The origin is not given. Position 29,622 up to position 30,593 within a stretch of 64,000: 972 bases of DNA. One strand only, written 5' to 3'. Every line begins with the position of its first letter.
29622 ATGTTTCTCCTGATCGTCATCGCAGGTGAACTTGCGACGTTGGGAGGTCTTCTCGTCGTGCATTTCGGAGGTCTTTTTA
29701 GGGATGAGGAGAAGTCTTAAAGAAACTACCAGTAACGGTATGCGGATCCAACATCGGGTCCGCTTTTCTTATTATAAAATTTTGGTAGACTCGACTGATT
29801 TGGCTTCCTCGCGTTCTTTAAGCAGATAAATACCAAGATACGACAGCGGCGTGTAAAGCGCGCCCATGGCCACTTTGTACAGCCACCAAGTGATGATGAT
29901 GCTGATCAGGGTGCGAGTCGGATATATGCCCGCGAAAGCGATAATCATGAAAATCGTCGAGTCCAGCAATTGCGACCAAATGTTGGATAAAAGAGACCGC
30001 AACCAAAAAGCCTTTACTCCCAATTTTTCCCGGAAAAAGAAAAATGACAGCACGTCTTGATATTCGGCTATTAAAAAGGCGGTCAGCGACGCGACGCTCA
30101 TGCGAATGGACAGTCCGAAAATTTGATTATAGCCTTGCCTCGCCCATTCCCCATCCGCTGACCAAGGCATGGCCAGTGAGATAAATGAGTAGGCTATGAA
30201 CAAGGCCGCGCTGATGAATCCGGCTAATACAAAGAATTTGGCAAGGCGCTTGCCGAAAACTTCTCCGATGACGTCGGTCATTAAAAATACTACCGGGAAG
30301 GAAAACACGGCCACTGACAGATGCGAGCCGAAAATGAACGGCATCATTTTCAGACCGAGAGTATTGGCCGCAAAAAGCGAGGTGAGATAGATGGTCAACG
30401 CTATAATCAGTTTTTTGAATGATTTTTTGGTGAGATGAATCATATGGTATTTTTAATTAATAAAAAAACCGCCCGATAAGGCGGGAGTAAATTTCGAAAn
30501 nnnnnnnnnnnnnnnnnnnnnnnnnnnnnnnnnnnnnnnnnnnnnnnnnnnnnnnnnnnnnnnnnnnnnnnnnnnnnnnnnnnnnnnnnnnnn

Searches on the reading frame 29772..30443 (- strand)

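Call 44: search_protein_families(library=pfam, proteins=[window:29772-30443:-], max_evalue=0.001)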
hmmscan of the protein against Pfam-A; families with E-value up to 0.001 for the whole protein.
window:29772-30443:- (223 aa): 1 family
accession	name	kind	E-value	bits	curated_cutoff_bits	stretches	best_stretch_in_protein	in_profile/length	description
PF02592.20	Vut_1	-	1.5e-37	129.8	27.2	1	44-203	2-151/152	Putative vitamin uptake transporter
